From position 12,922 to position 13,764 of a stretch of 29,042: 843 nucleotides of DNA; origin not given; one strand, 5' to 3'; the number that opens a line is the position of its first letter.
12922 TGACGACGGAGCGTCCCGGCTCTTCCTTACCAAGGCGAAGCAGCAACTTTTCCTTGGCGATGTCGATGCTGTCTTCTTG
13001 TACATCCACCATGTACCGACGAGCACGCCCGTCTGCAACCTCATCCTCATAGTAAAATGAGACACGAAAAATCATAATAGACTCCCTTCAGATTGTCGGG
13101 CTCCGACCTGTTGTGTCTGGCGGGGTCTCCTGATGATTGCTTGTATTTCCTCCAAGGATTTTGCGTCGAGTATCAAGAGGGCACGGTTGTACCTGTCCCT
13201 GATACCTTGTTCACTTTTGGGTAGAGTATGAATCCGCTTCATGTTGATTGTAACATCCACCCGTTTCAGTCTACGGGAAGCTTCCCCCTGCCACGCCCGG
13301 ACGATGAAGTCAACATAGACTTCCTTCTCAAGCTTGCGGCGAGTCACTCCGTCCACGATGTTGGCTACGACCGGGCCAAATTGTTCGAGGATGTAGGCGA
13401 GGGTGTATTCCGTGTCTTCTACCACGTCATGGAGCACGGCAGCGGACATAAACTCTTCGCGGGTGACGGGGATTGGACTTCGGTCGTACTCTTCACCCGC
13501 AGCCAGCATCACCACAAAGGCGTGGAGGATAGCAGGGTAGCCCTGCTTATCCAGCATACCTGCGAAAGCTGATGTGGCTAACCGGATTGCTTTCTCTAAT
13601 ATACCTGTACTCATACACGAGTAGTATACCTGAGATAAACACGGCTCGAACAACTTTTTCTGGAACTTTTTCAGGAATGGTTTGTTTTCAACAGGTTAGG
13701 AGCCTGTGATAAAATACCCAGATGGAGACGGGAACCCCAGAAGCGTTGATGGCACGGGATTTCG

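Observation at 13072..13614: Phage HD-domain alarmone-hydrolase-like protein together with MazG (3127-3537)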

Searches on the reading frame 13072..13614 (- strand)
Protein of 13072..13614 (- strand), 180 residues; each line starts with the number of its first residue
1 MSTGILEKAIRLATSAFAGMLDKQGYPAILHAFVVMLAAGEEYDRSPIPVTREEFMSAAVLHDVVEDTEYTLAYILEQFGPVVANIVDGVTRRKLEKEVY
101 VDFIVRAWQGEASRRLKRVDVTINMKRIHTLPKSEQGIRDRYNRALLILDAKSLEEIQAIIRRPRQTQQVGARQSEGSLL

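Call 3: search_protein_families(library=pfam, proteins=[window:13072-13614:-], max_evalue=1)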
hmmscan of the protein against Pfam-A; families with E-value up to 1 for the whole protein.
window:13072-13614:- (180 aa): 3 families
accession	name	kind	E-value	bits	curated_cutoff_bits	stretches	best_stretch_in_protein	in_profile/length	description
PF13328.12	HD_4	-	1.1e-08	35.3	27.2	1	9-105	1-85/156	HD domain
PF01966.28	HD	-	0.01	16.5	22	1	41-99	17-72/116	HD domain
PF11728.13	ArAE_1_C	-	0.01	16.3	22.4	1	41-70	131-160/166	Putative aromatic acid exporter C-terminal domain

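Call 4: search_protein_families(library=phrogs, proteins=[window:13072-13614:-], max_evalue=0.01)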
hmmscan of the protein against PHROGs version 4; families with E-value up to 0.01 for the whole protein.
window:13072-13614:- (180 aa): 4 families
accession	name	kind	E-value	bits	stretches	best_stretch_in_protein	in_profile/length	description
phrog_990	-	other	8.2e-24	85.5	1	5-151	154-293/374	metal-dependent phosphohydrolase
phrog_30929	-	unknown function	0.00018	21.5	1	6-128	238-353/413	-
phrog_32047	-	other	0.0015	18.8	1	55-123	70-138/301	phosphohydrolase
phrog_15275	-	unknown function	0.0024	18.6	1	50-128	70-151/223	-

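Call 6: search_solved_structures(query=window:13072-13614:-, max_evalue=1, show_alignments=3)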
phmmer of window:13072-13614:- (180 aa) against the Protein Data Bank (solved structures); distinct sequences matched with E-value up to 1: 23.
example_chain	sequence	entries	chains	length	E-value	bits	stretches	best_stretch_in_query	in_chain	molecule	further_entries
7smg_A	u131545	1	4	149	5.7e-11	46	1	4-135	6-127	(p)ppApp hydrolase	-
7qps_A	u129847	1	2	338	1.1e-09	41.8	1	15-94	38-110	ACT domain protein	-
7qpr_A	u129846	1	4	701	3.5e-09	40.1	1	15-94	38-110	ACT domain protein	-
5xnx_A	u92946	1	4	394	2.3e-08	37.5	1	4-97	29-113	Bifunctional (p)ppGpp synthase/hydrolase RelA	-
7oiw_A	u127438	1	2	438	1.6e-07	34.7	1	8-96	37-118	GTP pyrophosphokinase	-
8acu_A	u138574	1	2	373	2.9e-07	33.9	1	5-93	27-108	GTP pyrophosphokinase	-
6yxa_A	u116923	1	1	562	8.6e-07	32.4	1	5-93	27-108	GTP pyrophosphokinase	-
8fr8_I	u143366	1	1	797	2.1e-06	31.1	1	5-99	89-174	GTP pyrophosphokinase RelA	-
1vj7_A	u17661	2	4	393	2.5e-06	30.8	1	5-97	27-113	Bifunctional RELA/SPOT | Bifunctional (p)ppGpp synthase/hydrolase RelA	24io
3nqw_A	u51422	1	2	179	0.00012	25.4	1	50-105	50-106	CG11900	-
9s6k_B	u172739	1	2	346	0.00022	24.6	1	56-93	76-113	GTP pyrophosphokinase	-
4yf1_A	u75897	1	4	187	0.00044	23.5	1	51-94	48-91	Lmo0812 protein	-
7ohg_A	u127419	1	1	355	0.00063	23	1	7-93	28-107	Guanosine-3',5'-bis(Diphosphate) 3'-pyrophosphohydrolase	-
6s2t_A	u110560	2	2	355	0.00063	23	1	7-93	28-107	(P)ppGpp synthetase I, SpoT/RelA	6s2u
6s2v_A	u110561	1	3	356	0.00063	23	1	7-93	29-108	(P)ppGpp synthetase I, SpoT/RelA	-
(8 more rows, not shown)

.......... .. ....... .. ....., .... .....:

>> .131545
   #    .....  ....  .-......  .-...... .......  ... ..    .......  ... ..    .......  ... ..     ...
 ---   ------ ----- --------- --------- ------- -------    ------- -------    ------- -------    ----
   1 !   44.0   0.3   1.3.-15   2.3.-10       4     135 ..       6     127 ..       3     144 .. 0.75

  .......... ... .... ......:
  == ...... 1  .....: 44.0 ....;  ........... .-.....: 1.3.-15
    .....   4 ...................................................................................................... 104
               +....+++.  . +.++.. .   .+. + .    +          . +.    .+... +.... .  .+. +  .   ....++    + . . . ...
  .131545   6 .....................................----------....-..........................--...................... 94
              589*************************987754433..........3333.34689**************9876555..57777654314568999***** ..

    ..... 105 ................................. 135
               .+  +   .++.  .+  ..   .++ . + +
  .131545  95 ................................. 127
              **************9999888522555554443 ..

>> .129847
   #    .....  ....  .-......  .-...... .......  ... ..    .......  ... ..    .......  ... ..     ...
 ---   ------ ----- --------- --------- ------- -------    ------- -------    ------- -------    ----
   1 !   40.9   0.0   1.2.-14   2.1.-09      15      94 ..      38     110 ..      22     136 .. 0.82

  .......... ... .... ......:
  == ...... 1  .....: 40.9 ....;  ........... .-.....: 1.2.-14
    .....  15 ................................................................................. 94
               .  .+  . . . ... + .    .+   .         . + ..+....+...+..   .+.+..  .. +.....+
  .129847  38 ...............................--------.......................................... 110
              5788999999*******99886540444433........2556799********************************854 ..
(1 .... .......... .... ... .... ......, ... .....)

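Call 8: search_dna_similar(query=window:13072-13614:-, collection=phages, mode=protein, max_rows=30, max_evalue=0.001)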
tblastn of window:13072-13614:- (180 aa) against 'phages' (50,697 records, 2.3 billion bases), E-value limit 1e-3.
Records with a match: 90; places in all: 90; records where one place covers at least 80% of the query: 4.
Best place of each record, by identity: <60% 90.
By first word of the organism name: Bacteriophage 17; Aeromonas 14; Vibrio 8; Dickeya 6; Escherichia 6; Acinetobacter 5; Pasteurella 4; Rhodococcus 4; Burkholderia 4; Listeria 3; and 13 more.
By host as written in the record: - 25; Aeromonas salmonicida 6; Rhodococcus erythropolis RIA 643 4; Dickeya solani MK10 4; Burkholderia cenocepacia 4; Escherichia coli str. K-12 substr. MG1655 4; Vibrio cholerae 4; Aeromonas hydrophila BIOTECH 10089 3; and 26 more.
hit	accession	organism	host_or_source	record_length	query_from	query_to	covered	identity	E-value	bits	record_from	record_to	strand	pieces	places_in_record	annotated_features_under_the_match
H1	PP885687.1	Tunturiibacter phage Tunturi_4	Tunturiibacter empetritectus M8UP27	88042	6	145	78%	37.7%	3e-12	70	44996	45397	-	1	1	metal-dependent phosphohydrolase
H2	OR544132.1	Pasteurella phage Pmp1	Pasteurella multocida Past1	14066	8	149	79%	33.8%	1e-11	67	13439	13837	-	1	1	metal-dependent phosphohydrolase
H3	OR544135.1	Pasteurella phage Pmp4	Pasteurella multocida Past30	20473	8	149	79%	33.8%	1e-11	67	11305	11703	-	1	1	metal-dependent phosphohydrolase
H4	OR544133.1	Pasteurella phage Pmp2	Pasteurella multocida Past6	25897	8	149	79%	33.8%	1e-11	67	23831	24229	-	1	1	metal-dependent phosphohydrolase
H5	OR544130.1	Pasteurella phage Pmp13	Pasteurella multocida Past3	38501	7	149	79%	32.2%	5e-12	69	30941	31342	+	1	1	metal-dependent phosphohydrolase | hypothetical protein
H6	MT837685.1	Bacteriophage sp.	human fecal samples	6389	6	141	76%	33.1%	3e-4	46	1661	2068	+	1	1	record has no annotation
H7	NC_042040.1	Rhodococcus phage Trina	Rhodococcus erythropolis RIA 643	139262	6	150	81%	30.9%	4e-4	46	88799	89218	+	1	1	metal-dependent phosphohydrolase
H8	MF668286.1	Rhodococcus phage Trina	Rhodococcus erythropolis RIA 643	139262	6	150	81%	30.9%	4e-4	46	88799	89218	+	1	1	phosphohydrolase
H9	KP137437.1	Mannheimia phage vB_MhS_1152AP2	Mannheimia haemolytica 1152A serotype A6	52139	8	151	80%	31.1%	6e-7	54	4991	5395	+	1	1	hypothetical protein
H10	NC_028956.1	Mannheimia phage vB_MhS_1152AP2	Mannheimia haemolytica 1152A serotype A6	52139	8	151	80%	31.1%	6e-7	54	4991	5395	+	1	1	metal-dependent phosphohydrolase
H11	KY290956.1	Aeromonas phage L9-6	Aeromonas salmonicida 08-2783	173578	6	124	66%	37.4%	5e-8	57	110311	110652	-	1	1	guanosine-3',5'-bis(Diphosphate) 3'-pyrophosphohydrolase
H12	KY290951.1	Aeromonas phage 31.2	Aeromonas salmonicida HER1084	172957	6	124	66%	37.4%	5e-8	57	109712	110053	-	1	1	guanosine-3',5'-bis(Diphosphate) 3'-pyrophosphohydrolase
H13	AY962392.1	Aeromonas phage 31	Aeromonas salmonicida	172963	6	124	66%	37.4%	5e-8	57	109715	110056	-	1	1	PHG31ORF168c: hypothetical protein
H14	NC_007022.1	Aeromonas phage 31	Aeromonas salmonicida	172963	6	124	66%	37.4%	5e-8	57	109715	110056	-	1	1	PHG31ORF168c: metal-dependent phosphohydrolase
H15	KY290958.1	Aeromonas phage SW69-9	Aeromonas salmonicida M15879-11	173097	6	124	66%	37.4%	5e-8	57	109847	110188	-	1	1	guanosine-3',5'-bis(Diphosphate) 3'-pyrophosphohydrolase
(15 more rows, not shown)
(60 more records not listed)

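Call 11: find_homologous_proteins(query=window:13072-13614:-, max_evalue=0.001)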
Query window:13072-13614:- (180 aa): 41 proteins with E <= 0.001 among 155 candidates.
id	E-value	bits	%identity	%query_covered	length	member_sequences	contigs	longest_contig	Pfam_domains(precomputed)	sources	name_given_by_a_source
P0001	2.0e-109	381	100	100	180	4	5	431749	PF13328.13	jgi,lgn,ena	-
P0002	4.9e-78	279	99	73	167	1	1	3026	PF13328.13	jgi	-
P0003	2.2e-58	215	63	100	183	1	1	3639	PF13328.13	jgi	jgi:(p)ppGpp synthase/HD superfamily hydrolase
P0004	6.6e-54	200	63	99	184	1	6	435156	-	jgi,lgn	jgi:hypothetical protein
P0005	2.0e-31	127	52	82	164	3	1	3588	PF13328.13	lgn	-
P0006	1.7e-30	124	59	63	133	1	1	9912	PF13328.13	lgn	-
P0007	1.2e-22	99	47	81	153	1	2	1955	PF13328.13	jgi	-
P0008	7.7e-20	89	44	84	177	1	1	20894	PF13328.13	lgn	-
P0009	9.7e-14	70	40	82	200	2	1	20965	PF13328.13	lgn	-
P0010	1.1e-12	66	40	76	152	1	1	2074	PF13328.13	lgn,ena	-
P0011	6.6e-10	57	38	80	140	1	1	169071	PF13328.13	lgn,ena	-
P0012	8.7e-9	54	41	74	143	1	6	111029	PF13328.13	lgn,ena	-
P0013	1.6e-8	53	38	77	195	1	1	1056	PF13328.13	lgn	-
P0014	5.3e-8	51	38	83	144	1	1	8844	PF13328.13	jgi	jgi:(p)ppGpp synthase/HD superfamily hydrolase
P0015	6.3e-8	51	50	43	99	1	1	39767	PF13328.13,PF01966.29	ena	-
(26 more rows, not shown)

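Call 21: search_solved_structures(query=A1, max_evalue=0.001, show_alignments=2)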
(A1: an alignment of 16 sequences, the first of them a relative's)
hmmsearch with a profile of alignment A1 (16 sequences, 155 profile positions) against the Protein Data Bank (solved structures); distinct sequences matched with E-value up to 0.001: 23.
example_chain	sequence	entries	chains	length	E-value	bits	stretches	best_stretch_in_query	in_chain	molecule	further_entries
7smg_A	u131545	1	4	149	1.4e-44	154.8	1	2-144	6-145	(p)ppApp hydrolase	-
5xnx_A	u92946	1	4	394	6.5e-24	87.7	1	2-132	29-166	Bifunctional (p)ppGpp synthase/hydrolase RelA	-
1vj7_A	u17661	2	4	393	1.5e-23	86.5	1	4-132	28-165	Bifunctional RELA/SPOT | Bifunctional (p)ppGpp synthase/hydrolase RelA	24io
8fr8_I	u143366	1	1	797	6.5e-23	84.4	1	3-132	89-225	GTP pyrophosphokinase RelA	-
6yxa_A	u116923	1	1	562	6.8e-23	84.4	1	3-130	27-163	GTP pyrophosphokinase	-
8acu_A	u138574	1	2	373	1.5e-22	83.2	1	3-130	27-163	GTP pyrophosphokinase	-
7oiw_A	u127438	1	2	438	2.8e-22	82.4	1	6-132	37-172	GTP pyrophosphokinase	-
7qps_A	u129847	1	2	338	3.1e-21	79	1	10-129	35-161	ACT domain protein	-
7qpr_A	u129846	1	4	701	6.9e-21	77.9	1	10-129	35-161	ACT domain protein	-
3nr1_A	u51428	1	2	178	6.4e-17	65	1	5-141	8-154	HD domain-containing protein 3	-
4yf1_A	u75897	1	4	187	8.1e-17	64.6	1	3-91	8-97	Lmo0812 protein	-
7ohg_A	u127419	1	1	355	1.2e-16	64.1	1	6-130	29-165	Guanosine-3',5'-bis(Diphosphate) 3'-pyrophosphohydrolase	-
6s2t_A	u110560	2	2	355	1.2e-16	64.1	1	6-130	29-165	(P)ppGpp synthetase I, SpoT/RelA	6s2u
6s2v_A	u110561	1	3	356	1.2e-16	64.1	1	6-130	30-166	(P)ppGpp synthetase I, SpoT/RelA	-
3nqw_A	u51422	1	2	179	2.9e-16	62.8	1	10-135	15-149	CG11900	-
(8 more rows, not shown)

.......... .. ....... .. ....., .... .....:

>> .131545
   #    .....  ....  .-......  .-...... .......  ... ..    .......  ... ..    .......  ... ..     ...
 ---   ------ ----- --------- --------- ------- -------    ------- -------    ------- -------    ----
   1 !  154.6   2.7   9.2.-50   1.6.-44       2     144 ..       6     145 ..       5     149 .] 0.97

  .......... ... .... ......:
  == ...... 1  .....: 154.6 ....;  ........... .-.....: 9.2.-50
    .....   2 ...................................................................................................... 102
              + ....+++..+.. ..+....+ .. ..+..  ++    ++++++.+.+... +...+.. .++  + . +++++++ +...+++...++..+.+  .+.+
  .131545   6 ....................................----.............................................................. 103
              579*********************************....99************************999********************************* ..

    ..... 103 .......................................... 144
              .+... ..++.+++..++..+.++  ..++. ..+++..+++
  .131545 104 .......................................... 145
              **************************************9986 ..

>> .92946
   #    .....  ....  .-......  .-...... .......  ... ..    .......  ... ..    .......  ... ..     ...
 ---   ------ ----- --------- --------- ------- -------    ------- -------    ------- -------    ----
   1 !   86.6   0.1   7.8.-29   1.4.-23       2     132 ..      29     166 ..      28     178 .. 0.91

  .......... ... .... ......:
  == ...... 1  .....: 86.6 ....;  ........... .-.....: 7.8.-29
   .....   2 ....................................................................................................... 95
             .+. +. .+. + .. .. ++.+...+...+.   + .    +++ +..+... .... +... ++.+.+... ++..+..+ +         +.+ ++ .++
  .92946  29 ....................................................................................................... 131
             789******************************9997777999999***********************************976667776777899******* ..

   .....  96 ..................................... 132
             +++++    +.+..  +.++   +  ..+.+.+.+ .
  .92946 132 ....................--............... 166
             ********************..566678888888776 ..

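Call 25: search_solved_structures(query=A2, max_evalue=0.001, show_alignments=2)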
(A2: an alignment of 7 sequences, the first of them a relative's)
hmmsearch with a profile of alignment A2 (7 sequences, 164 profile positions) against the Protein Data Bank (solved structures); distinct sequences matched with E-value up to 0.001: 19.
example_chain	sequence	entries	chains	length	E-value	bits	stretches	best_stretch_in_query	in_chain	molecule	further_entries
7smg_A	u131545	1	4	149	8.4e-21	77.6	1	2-149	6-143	(p)ppApp hydrolase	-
5xnx_A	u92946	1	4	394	9e-21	77.5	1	2-142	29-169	Bifunctional (p)ppGpp synthase/hydrolase RelA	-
8fr8_I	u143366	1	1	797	4.3e-19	72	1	2-142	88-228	GTP pyrophosphokinase RelA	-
8acu_A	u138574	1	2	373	1.5e-17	67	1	3-134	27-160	GTP pyrophosphokinase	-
6yxa_A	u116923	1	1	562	3.1e-17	66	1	3-134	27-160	GTP pyrophosphokinase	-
1vj7_A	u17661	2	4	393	1e-16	64.3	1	4-135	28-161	Bifunctional RELA/SPOT | Bifunctional (p)ppGpp synthase/hydrolase RelA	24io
7oiw_A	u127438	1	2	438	3e-16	62.8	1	6-134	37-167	GTP pyrophosphokinase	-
7qps_A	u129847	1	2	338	2e-15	60.1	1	11-134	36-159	ACT domain protein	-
7qpr_A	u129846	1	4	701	7e-15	58.3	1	11-134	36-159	ACT domain protein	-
7ohg_A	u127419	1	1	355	3.6e-14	56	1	6-134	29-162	Guanosine-3',5'-bis(Diphosphate) 3'-pyrophosphohydrolase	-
6s2t_A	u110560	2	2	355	3.6e-14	56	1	6-134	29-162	(P)ppGpp synthetase I, SpoT/RelA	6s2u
6s2v_A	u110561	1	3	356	3.7e-14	56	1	6-134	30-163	(P)ppGpp synthetase I, SpoT/RelA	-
9s6k_B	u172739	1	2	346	1.6e-12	50.7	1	3-134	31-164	GTP pyrophosphokinase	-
3nr1_A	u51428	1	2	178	3.3e-11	46.4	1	7-132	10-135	HD domain-containing protein 3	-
5vxa_A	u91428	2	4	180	5.2e-10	42.5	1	7-132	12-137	Guanosine-3',5'-bis(diphosphate) 3'-pyrophosphohydrolase MESH1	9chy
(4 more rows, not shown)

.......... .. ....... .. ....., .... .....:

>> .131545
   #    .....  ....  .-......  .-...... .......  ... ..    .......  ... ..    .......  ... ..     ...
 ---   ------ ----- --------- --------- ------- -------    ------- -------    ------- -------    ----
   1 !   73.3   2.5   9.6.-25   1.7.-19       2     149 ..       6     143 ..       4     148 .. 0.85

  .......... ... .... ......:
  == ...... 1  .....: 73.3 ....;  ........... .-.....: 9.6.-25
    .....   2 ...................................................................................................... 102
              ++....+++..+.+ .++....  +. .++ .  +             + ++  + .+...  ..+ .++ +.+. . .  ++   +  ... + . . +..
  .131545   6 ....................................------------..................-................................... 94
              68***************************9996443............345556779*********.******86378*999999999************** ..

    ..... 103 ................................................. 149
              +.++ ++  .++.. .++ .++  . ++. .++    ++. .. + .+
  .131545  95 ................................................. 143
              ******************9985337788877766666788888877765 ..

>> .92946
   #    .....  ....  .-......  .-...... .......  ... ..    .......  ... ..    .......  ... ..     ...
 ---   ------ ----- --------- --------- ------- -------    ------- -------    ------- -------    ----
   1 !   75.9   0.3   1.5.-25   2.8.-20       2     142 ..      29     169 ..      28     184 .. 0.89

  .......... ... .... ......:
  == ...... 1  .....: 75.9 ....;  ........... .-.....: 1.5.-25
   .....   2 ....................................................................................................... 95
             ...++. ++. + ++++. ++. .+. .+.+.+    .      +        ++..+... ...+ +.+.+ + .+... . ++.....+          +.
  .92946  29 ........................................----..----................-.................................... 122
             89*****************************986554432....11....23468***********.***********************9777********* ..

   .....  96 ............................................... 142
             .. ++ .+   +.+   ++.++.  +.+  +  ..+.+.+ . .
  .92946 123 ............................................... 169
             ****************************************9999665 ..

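Call 27: predict_structure(alignment_id=A1)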
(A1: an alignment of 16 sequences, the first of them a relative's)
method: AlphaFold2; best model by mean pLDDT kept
length: 180 residues; sequences in the alignment: 16
mean_pLDDT: 91.1   pTM: 0.85
mean pLDDT of the five models: 91.1, 90.7, 90.5, 89.9, 89.6
residues with pLDDT >= 90: 144; 70-90: 20; 50-70: 6; < 50: 10
segments of 3 or more residues with pLDDT < 50: 171-177
pLDDT, mean of each block of 10 residues (from residue 1): 89 98 93 98 98 98 95 98 98 92 96 98 93 86 96 96 71 47
secondary structure, 60 per line:
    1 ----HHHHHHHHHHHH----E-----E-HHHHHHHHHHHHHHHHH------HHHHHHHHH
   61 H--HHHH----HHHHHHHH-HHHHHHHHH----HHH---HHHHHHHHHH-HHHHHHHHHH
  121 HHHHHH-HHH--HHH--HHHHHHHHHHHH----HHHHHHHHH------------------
elements in order: H5-16 H29-45 H52-61 H64-67 H72-79 H81-89 H100-109 H111-126 H138-149 H154-162

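Call 30: find_encoding_contigs(protein=P0004, flank=10000, max_places=3)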
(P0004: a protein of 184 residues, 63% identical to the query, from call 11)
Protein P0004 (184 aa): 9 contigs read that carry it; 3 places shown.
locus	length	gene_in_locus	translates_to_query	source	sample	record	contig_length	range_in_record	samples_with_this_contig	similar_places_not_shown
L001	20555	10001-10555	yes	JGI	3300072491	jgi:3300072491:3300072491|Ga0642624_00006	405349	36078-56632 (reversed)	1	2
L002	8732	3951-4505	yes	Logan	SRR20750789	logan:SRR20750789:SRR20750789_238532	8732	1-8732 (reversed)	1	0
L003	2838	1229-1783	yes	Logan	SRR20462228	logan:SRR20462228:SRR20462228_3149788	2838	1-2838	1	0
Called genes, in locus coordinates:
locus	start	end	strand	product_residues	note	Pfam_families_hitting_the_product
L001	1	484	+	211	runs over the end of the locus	-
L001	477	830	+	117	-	-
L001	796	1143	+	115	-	-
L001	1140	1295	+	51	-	-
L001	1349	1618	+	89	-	-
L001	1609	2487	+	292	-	PF04446:Thg1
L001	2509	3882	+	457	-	-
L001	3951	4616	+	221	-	PF04012:PspA_IM30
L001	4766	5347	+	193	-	-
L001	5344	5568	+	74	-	-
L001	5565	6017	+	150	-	PF18909:dGTP_diPhyd_N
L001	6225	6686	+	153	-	-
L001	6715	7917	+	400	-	PF21189:PHA02142 (weak), PF09414:RNA_ligase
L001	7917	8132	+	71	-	-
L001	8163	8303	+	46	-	-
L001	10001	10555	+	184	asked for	-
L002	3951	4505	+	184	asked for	-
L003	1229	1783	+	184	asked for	-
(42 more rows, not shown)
